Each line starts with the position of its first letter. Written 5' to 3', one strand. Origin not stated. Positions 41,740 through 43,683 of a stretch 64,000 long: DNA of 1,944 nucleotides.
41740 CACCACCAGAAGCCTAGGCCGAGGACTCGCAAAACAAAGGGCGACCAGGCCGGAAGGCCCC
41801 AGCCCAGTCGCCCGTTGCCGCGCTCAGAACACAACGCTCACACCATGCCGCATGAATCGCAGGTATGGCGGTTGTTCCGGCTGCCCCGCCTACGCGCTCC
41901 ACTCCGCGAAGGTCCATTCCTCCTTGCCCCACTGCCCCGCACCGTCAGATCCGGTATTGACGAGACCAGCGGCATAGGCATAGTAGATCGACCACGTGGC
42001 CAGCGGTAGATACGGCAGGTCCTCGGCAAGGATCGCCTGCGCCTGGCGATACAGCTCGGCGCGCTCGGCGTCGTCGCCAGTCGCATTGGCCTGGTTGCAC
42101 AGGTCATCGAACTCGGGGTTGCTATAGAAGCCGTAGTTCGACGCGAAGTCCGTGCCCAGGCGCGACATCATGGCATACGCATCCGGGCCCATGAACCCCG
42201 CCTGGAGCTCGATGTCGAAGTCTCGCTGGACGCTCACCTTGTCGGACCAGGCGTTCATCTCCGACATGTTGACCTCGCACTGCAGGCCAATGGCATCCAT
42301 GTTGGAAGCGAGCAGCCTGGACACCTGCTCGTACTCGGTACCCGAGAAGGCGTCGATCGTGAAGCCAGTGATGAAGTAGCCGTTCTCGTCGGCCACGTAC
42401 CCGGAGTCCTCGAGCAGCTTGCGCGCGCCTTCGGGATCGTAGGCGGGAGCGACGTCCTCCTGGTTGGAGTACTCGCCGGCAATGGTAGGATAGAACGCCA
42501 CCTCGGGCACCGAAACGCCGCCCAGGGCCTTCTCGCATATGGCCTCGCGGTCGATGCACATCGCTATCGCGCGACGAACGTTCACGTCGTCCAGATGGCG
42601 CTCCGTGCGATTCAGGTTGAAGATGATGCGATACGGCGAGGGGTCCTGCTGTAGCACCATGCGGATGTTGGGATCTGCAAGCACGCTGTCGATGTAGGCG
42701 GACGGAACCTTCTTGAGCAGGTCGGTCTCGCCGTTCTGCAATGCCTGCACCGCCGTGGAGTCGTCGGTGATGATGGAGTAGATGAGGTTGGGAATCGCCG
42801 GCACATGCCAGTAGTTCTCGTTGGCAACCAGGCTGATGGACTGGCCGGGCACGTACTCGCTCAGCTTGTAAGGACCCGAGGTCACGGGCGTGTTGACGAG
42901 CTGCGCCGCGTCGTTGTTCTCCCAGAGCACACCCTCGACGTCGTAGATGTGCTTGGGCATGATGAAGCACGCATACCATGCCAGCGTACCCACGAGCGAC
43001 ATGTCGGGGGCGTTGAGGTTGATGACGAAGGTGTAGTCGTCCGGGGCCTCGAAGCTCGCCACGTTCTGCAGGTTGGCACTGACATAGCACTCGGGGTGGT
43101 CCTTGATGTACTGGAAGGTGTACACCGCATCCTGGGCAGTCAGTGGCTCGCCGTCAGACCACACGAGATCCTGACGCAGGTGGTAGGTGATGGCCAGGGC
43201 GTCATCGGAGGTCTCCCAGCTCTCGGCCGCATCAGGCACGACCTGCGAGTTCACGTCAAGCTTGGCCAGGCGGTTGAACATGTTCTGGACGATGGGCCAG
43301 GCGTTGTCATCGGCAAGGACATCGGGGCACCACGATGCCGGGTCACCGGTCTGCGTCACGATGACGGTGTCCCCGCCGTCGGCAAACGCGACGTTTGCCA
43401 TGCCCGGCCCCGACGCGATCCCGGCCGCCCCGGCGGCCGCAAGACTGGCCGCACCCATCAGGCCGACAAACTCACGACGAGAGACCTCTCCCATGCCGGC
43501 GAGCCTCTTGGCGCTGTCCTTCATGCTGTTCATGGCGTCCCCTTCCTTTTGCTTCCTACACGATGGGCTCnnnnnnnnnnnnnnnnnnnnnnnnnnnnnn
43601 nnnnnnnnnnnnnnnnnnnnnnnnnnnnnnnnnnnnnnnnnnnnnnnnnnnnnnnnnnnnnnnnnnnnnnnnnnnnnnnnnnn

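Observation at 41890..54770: Dpp-type importer carrying three cytosolic M14-like peptidase paralogs and multiple binding proteins: candidate import-and-trim system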

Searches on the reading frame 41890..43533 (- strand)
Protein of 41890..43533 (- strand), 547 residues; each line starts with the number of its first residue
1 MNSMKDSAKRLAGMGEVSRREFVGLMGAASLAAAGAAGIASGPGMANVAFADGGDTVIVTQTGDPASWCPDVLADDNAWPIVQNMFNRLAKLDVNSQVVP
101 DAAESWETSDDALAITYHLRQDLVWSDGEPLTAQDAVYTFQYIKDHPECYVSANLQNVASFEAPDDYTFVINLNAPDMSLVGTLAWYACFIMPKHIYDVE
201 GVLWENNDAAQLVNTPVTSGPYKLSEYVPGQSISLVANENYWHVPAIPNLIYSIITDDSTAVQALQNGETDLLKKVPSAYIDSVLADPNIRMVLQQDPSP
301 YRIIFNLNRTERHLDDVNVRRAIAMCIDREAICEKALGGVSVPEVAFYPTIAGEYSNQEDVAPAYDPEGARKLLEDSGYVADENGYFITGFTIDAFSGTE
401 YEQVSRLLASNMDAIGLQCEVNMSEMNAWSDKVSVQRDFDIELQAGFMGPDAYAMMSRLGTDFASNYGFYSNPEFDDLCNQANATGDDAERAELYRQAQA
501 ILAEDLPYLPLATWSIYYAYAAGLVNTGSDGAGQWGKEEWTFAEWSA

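Call 3: search_protein_families(library=pfam, proteins=[window:41890-43533:-], max_evalue=0.01)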
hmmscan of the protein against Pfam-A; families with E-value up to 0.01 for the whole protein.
window:41890-43533:- (547 aa): 1 family
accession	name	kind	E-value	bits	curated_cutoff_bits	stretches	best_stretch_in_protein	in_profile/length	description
PF00496.27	SBP_bac_5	-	4.6e-80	269.9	32.4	1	97-462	1-363/368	Bacterial extracellular solute-binding proteins, family 5 Middle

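Call 4: search_protein_families(library=ncbifam, proteins=[window:41890-43533:-], max_evalue=0.01)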
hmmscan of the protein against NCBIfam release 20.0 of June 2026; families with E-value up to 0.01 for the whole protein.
window:41890-43533:- (547 aa): 12 families
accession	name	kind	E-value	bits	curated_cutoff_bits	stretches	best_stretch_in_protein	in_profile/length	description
NF045467.1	Opp4A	equivalog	2.2e-49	168.1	650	1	75-540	56-554/556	oligopeptide ABC transporter substrate-binding protein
NF011689.0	PRK15109.1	equivalog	1.1e-39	136.5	560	1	84-516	64-512/547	ABC transporter substrate-binding protein SapA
NF043070.1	DppA_dipep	equivalog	5.5e-38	130.8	1005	1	48-518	22-510/535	dipeptide ABC transporter periplasmic-binding protein DppA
NF045468.1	Opp5A_nikA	equivalog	4.2e-36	124.5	600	1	83-507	42-452/488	nickel ABC transporter substrate-binding protein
TIGR02294.1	nickel_nikA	equivalog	3.8e-35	121.4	393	1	85-516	35-475/501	nickel ABC transporter substrate-binding protein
NF011942.0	PRK15413.1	equivalog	1.9e-34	119.2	594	1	37-519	13-488/512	glutathione ABC transporter substrate-binding protein GsiB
NF011684.0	PRK15104.1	equivalog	5.3e-34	117.8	947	1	17-525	4-517/543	oligopeptide ABC transporter substrate-binding protein OppA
NF007287.0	PRK09755.1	equivalog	2.9e-33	115.5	1098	1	59-512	37-501/535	ABC transporter substrate-binding protein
NF047575.1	opine_bind_CntA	exception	2.7e-23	82.3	800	1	96-513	75-504/535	staphylopine-dependent metal ABC transporter substrate-binding lipoprotein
TIGR04028.1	SBP_KPN_01854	hypoth_equivalog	3e-21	75.6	468.5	1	82-521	27-487/509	TIGR04028 family ABC transporter substrate-binding protein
NF010149.0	PRK13626.1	equivalog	2.1e-05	23.4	476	1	81-242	146-290/552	HTH-type transcriptional regulator SgrR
NF043077.1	MMSYN1_0169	equivalog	0.00031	19.3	650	1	214-261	315-364/896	oligopeptide ABC transporter substrate-binding protein OppA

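Call 48: search_solved_structures(query=window:41890-43533:-, max_evalue=1e-20)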
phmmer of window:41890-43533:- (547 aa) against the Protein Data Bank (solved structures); distinct sequences matched with E-value up to 1e-20: 58.
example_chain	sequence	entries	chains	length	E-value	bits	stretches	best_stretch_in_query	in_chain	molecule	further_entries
5isu_A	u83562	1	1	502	8.1e-39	136.8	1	51-512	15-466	Lmo0135 protein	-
7kz8_A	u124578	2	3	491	8.7e-37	130.1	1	66-511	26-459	Peptide/nickel transport system substrate-binding protein AapF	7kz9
3m8u_A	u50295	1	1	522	7.4e-36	127.1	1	63-519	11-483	Heme-binding protein A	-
8z1z_F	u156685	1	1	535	8.2e-36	126.9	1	48-517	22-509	Dipeptide-binding protein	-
8z1y_F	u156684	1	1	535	1e-35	126.6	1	48-517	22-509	Dipeptide-binding protein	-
1dpp_A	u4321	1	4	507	4.8e-35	124.4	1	56-517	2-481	DIPEPTIDE BINDING PROTEIN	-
1dpe_A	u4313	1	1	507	1.5e-34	122.8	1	56-517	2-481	DIPEPTIDE-BINDING PROTEIN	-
9pv8_A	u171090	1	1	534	2.8e-34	121.9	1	63-520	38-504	Oligopeptide-binding protein OppA3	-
1xoc_A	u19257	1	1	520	2.6e-33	118.7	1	52-511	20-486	Oligopeptide-binding protein appA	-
4gl8_A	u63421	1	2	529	4.6e-33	117.9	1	63-516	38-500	Oligopeptide ABC transporter OppAIV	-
8are_A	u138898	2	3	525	1.6e-32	116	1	52-516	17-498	Oligopeptide-binding protein OppA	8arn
6ofq_A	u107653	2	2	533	1.9e-32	115.8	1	54-513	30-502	Heme-binding protein A / AI-2 binding protein A | Heme-binding protein A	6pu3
5u4o_A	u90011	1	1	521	2.1e-32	115.7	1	41-511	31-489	ABC transporter substrate-binding protein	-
1uqw_A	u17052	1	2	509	2.8e-31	111.9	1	75-524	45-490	PUTATIVE BINDING PROTEIN YLIB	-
5f1q_A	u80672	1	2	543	3e-31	111.9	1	47-518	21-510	Periplasmic dipeptide transport protein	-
3o9p_A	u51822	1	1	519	2.5e-24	89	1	64-513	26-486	Periplasmic murein peptide-binding protein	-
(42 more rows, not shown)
